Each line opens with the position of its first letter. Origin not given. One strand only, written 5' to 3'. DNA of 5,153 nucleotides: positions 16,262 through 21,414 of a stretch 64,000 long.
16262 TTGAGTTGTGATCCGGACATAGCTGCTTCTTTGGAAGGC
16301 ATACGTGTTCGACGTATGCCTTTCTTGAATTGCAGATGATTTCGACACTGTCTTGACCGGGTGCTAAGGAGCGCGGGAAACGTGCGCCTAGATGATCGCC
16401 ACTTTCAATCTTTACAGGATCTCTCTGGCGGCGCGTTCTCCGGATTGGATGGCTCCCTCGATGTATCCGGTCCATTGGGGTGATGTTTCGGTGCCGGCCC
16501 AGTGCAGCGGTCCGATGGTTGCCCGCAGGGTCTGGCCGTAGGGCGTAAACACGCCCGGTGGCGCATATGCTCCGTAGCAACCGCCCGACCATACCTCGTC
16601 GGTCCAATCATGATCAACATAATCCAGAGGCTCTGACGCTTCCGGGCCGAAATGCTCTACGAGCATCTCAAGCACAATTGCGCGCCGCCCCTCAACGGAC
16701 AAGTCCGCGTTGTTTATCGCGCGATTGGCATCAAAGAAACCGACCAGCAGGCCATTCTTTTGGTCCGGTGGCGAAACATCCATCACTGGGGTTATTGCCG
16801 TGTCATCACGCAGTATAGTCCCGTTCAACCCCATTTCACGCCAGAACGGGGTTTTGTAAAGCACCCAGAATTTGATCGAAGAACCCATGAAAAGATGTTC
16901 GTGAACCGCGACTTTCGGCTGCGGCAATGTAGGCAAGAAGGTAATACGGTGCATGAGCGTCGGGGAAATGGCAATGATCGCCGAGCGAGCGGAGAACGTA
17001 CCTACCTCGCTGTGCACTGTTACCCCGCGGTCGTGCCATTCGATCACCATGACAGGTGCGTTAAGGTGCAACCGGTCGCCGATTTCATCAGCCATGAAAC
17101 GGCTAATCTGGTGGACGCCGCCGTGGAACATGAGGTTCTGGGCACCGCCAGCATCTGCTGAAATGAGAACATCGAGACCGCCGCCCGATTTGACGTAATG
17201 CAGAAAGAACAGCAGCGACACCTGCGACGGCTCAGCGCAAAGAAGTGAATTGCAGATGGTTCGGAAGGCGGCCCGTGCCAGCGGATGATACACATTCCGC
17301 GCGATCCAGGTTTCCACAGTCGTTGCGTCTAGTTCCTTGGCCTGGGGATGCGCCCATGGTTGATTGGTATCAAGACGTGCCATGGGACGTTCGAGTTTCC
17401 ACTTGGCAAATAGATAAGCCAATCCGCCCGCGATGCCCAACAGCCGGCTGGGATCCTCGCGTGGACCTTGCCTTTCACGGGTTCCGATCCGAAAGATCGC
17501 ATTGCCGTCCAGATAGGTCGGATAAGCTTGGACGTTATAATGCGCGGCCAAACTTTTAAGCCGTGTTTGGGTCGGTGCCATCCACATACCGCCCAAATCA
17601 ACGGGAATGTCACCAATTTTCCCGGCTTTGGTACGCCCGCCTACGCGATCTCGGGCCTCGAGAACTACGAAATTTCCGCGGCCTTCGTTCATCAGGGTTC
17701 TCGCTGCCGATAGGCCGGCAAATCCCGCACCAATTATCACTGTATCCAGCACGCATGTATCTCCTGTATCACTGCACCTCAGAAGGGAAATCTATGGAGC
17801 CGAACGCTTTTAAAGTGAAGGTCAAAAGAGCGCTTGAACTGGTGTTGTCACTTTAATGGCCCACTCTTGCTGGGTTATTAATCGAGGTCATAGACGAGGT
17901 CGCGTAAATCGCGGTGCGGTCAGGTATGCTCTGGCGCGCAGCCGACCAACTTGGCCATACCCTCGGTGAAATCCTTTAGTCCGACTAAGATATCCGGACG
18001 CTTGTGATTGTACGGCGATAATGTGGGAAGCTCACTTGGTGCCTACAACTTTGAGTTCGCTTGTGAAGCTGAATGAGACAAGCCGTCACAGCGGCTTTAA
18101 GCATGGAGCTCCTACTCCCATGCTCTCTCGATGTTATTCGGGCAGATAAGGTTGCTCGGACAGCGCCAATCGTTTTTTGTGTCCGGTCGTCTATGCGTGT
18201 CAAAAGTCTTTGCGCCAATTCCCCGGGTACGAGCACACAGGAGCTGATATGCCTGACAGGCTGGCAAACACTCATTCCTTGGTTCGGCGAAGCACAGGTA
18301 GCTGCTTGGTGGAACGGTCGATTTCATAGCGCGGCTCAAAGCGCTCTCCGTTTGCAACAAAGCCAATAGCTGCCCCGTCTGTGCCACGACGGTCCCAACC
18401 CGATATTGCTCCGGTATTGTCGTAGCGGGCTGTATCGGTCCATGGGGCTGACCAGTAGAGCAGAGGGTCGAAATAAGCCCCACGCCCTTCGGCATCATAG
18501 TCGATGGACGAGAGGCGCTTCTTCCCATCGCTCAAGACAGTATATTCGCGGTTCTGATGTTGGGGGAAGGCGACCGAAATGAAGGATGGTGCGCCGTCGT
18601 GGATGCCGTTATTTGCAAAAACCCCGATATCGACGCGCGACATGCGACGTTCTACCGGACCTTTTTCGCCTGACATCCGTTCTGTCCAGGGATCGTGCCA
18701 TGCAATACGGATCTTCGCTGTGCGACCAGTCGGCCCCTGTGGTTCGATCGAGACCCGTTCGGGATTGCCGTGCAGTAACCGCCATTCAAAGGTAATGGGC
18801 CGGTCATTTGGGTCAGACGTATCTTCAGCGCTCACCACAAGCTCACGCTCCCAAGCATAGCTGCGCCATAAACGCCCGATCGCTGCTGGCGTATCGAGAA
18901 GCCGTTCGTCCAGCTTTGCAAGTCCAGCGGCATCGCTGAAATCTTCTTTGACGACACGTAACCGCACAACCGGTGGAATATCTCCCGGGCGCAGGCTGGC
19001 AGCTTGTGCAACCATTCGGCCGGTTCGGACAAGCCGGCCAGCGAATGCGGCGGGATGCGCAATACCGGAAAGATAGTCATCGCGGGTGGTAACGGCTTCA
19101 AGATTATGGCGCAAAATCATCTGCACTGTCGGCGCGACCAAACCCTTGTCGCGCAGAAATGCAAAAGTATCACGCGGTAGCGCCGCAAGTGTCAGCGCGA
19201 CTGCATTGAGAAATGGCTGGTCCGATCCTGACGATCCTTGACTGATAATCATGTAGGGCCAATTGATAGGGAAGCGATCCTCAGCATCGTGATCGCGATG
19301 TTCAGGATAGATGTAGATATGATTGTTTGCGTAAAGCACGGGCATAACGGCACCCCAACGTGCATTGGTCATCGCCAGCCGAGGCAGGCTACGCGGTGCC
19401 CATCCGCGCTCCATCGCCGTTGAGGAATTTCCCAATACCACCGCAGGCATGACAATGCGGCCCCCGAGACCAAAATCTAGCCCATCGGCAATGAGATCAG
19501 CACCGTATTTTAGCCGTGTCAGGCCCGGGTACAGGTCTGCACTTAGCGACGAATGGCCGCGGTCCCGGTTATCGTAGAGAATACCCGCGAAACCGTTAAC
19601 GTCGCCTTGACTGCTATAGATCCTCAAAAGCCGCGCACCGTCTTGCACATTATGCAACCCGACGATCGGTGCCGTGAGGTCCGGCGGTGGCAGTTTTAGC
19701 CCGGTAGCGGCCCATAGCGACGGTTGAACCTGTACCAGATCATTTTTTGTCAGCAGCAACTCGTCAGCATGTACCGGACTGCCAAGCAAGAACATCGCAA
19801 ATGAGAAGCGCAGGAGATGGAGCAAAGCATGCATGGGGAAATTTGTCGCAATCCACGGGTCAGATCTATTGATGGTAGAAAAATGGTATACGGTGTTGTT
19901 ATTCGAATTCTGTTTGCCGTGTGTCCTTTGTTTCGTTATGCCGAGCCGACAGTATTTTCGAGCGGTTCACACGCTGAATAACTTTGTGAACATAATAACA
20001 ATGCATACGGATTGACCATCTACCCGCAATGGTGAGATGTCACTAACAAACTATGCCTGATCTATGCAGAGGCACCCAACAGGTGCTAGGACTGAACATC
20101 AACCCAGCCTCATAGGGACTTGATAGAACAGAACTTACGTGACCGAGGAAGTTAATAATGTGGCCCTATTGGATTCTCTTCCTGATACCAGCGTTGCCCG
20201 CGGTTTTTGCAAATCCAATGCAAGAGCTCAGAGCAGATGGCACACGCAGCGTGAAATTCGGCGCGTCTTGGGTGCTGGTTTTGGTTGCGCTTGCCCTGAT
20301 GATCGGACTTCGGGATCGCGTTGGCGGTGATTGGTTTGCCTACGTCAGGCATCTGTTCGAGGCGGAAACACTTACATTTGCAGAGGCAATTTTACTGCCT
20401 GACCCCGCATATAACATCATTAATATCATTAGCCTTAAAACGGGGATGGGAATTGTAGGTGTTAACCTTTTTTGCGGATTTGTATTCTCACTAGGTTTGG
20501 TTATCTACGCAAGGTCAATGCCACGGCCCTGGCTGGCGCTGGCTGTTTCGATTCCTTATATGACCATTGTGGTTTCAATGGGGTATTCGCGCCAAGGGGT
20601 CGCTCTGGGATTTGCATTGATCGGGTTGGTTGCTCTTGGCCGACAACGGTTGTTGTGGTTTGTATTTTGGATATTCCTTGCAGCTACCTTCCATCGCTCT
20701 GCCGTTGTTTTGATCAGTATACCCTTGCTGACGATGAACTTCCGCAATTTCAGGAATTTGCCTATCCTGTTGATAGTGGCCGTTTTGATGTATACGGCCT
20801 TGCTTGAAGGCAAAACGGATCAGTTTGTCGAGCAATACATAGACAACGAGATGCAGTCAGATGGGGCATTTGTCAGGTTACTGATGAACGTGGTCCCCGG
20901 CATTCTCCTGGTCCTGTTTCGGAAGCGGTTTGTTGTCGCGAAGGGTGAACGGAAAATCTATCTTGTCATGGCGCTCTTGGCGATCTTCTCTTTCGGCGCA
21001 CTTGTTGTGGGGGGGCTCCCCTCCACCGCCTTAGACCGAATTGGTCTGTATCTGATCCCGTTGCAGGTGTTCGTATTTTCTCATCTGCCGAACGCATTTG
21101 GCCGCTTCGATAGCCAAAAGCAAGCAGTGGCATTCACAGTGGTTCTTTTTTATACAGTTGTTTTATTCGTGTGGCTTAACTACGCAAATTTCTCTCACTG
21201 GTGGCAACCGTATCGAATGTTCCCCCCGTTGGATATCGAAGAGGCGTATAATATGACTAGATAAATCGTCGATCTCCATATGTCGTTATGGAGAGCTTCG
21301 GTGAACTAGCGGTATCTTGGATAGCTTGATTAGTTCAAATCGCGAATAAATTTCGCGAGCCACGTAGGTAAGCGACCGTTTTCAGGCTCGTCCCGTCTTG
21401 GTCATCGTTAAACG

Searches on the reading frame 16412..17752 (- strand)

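Call 77: search_protein_families(library=pfam, proteins=[window:16412-17752:-], max_evalue=0.00001)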
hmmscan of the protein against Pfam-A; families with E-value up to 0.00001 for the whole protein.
window:16412-17752:- (446 aa): 4 families
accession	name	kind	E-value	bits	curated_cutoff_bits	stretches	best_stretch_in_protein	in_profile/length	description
PF01593.30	Amino_oxidase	-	8.4e-72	243.3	19.8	1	11-446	1-443/443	Flavin containing amine oxidoreductase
PF13450.12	NAD_binding_8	-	1.5e-11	44.8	21.9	1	6-70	1-66/68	NAD(P)-binding Rossmann-like domain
PF01266.30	DAO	-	1.5e-06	28.5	27.9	0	3-42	1-40/353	FAD dependent oxidoreductase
PF00890.30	FAD_binding_2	-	6.1e-06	26.1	20.4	0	3-43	1-40/414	FAD binding domain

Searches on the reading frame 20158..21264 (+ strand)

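Call 77: search_protein_families(library=pfam, proteins=[window:20158-21264:+], max_evalue=0.00001)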
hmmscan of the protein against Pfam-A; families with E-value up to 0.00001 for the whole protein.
window:20158-21264:+ (368 aa): 1 family
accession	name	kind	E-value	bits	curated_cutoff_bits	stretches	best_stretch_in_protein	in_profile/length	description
PF14897.12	EpsG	-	7.3e-42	144.1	30.1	1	38-354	4-326/326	EpsG family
